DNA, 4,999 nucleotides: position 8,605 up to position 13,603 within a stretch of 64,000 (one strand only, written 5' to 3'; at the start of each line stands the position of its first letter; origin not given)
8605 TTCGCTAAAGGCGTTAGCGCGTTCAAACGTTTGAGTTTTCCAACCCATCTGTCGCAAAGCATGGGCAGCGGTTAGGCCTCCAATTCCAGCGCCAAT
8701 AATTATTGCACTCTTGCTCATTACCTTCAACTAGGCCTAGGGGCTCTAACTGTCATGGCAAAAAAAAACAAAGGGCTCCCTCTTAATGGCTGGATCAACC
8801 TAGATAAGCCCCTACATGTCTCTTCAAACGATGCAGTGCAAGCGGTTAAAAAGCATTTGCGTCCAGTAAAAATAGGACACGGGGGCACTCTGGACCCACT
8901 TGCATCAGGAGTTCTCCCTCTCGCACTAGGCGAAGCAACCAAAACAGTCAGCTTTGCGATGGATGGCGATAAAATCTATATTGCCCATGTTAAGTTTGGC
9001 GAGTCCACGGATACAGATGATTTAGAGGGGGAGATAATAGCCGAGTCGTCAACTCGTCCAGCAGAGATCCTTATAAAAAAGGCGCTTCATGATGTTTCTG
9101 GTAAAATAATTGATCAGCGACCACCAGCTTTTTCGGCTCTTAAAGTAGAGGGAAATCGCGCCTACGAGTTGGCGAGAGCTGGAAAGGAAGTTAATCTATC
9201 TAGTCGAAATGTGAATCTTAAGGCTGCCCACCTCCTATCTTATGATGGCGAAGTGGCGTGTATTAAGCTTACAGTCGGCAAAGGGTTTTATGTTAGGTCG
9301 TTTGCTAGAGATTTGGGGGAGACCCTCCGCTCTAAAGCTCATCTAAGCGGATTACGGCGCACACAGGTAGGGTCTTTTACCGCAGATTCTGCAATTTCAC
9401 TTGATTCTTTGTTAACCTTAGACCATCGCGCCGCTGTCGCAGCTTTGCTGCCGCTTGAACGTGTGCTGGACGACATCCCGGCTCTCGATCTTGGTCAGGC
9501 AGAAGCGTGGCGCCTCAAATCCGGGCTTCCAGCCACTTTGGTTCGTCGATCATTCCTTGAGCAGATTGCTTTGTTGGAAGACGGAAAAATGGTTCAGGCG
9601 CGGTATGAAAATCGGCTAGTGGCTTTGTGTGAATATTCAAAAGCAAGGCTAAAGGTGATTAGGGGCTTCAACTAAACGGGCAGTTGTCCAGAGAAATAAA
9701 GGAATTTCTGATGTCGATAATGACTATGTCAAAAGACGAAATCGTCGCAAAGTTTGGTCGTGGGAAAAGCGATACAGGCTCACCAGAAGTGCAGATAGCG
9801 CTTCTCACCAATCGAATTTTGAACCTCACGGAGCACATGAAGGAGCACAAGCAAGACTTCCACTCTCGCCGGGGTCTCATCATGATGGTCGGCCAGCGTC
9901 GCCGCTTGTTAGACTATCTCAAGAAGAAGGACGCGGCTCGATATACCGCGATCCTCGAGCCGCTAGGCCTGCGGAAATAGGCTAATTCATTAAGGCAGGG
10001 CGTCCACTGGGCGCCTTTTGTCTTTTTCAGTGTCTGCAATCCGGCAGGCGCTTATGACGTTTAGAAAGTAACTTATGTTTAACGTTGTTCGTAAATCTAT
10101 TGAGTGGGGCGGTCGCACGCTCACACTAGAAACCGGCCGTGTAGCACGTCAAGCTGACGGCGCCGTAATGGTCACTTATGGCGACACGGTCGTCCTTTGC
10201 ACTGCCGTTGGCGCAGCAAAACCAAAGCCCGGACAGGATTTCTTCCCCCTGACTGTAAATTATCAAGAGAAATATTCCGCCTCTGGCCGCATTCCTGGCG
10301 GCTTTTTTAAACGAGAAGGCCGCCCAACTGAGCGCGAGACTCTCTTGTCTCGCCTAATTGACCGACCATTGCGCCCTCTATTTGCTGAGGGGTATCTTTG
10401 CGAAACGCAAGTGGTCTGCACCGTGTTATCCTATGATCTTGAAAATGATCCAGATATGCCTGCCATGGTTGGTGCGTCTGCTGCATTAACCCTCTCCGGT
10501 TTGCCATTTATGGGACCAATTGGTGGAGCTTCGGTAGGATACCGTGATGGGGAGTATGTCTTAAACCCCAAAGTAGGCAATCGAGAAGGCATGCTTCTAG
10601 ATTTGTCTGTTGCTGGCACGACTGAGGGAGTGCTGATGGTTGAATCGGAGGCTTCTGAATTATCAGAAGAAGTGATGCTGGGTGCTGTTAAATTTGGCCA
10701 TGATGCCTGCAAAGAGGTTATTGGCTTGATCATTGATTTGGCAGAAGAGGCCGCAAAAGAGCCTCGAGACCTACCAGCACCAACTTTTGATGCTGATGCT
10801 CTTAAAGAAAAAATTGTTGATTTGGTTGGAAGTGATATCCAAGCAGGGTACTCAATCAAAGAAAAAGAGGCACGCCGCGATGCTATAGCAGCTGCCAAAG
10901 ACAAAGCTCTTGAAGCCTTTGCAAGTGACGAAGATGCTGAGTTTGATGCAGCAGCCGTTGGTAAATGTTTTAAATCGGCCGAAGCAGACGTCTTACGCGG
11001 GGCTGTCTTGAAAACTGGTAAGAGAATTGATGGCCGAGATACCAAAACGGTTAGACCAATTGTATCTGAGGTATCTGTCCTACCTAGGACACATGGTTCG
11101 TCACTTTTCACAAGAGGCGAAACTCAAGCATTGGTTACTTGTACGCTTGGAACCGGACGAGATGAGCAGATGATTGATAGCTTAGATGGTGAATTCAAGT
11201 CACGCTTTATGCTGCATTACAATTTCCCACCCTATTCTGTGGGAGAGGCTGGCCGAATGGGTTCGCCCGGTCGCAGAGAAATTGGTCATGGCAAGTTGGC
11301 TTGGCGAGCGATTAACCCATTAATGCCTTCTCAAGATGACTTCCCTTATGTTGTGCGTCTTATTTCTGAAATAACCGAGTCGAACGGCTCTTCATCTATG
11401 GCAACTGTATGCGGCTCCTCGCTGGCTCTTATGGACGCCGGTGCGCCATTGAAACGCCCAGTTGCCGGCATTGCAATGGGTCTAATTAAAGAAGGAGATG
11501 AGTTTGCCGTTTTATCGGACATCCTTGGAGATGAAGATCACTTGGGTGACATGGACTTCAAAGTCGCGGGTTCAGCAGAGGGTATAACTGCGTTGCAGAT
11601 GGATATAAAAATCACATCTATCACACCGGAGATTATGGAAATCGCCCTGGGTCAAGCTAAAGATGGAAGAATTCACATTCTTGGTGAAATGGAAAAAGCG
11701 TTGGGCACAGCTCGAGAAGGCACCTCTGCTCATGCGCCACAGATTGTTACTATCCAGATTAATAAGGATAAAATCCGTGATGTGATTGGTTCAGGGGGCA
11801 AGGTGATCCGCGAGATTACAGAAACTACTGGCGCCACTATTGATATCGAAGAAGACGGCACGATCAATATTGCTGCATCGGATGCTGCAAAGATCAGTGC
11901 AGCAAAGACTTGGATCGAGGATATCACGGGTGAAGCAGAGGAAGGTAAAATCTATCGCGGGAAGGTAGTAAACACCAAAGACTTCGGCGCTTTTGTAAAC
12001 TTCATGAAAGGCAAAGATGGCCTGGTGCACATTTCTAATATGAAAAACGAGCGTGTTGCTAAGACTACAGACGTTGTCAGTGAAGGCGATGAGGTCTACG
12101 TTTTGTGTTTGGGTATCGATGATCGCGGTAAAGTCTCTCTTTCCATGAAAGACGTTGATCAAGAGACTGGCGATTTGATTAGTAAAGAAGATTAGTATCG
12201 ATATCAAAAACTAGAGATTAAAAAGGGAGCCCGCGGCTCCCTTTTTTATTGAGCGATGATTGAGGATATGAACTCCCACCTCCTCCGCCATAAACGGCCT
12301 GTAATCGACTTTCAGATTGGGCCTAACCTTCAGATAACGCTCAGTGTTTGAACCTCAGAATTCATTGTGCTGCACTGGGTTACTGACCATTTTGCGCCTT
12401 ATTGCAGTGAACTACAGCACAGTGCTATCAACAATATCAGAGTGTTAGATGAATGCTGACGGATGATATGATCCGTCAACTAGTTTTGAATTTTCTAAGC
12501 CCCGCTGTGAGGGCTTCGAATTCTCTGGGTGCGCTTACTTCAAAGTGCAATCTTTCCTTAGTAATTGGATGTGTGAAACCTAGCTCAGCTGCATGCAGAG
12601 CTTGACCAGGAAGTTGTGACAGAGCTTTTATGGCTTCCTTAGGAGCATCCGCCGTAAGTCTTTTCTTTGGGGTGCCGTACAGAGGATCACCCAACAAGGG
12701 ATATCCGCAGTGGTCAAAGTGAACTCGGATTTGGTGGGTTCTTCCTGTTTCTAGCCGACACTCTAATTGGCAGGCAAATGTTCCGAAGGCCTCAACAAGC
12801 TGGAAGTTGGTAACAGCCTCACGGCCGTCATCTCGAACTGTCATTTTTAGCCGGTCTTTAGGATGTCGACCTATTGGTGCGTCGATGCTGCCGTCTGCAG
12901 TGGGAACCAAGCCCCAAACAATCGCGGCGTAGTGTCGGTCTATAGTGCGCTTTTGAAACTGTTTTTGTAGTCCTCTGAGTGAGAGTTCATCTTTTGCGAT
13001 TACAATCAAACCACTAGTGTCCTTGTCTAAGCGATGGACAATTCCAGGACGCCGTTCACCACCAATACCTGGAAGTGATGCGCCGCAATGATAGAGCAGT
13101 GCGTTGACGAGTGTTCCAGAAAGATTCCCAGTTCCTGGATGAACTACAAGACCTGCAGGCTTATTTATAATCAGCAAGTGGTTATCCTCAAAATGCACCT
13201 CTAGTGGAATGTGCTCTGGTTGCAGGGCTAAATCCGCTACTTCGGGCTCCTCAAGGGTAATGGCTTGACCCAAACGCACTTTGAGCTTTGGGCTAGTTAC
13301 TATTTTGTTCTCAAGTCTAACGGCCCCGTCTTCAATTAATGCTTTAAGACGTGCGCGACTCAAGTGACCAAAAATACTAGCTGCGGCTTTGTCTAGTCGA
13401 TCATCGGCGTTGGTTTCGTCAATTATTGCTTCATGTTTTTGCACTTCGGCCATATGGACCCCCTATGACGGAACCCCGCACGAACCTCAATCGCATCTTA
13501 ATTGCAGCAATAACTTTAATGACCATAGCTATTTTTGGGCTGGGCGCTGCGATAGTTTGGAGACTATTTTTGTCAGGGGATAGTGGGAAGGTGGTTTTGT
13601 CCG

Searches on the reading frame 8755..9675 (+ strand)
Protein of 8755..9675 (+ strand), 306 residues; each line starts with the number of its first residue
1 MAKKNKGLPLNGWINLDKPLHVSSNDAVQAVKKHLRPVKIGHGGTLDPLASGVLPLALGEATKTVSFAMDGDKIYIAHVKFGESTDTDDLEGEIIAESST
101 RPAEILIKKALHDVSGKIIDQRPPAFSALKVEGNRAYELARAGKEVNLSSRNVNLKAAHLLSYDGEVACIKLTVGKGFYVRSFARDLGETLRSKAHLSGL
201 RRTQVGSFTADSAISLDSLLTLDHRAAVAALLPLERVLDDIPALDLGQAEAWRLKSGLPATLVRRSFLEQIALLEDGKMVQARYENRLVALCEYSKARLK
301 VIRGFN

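Call 101: search_protein_families(library=pfam, proteins=[window:8755-9675:+], max_evalue=1e-8)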
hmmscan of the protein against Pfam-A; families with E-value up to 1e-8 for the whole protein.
window:8755-9675:+ (306 aa): 2 families
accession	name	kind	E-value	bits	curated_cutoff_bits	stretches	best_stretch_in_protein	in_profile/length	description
PF01509.24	TruB_N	-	1.3e-45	155.9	27.3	1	32-180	1-149/149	TruB family pseudouridylate synthase (N terminal domain)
PF16198.10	TruB_C_2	-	6.8e-10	39.4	29.3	1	181-238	1-65/66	tRNA pseudouridylate synthase B C-terminal domain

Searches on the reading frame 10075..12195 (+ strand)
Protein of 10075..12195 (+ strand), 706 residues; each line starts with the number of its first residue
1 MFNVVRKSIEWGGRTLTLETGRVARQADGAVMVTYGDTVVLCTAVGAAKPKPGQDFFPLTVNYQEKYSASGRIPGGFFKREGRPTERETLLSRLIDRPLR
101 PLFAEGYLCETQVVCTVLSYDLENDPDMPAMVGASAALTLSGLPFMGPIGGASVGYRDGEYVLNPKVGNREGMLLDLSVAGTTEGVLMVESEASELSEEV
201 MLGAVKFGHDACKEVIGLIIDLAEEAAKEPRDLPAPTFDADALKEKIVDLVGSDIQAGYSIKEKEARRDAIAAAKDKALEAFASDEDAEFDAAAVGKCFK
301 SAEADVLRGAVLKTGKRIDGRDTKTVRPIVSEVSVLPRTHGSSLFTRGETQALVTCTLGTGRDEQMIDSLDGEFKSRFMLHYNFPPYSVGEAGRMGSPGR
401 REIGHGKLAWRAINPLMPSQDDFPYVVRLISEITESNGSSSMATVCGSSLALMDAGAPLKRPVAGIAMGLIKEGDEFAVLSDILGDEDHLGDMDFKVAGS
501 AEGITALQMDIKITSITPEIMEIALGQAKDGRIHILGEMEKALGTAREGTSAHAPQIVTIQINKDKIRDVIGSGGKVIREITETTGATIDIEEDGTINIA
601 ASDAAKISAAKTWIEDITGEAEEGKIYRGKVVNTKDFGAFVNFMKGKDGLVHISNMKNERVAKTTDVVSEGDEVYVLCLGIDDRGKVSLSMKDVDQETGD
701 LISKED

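Call 101: search_protein_families(library=pfam, proteins=[window:10075-12195:+], max_evalue=1e-8)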
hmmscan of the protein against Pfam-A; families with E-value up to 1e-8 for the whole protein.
window:10075-12195:+ (706 aa): 5 families
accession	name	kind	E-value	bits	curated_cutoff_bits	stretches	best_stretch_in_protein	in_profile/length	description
PF01138.27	RNase_PH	-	8.6e-61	204.5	25.5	2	13-144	2-130/130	3' exoribonuclease family, domain 1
PF00575.29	S1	-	5.4e-17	62.4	22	1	621-692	2-74/74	S1 RNA binding domain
PF03725.20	RNase_PH_C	-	2.8e-16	59.7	20.8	0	147-211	1-67/67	3' exoribonuclease family, domain 2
PF03726.19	PNPase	-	3e-16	60.1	24.6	1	243-322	2-81/81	Polyribonucleotide nucleotidyltransferase, RNA binding domain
PF00013.35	KH_1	-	6.2e-11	42.3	21.5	1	558-616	2-66/66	KH domain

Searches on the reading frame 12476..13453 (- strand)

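Call 101: search_protein_families(library=pfam, proteins=[window:12476-13453:-], max_evalue=1e-8)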
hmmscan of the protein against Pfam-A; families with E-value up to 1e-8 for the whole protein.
window:12476-13453:- (325 aa): 1 family
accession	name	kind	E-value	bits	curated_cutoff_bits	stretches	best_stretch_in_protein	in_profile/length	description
PF00849.27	PseudoU_synth_2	-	1.1e-32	113.8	26.8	1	92-248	1-152/152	RNA pseudouridylate synthase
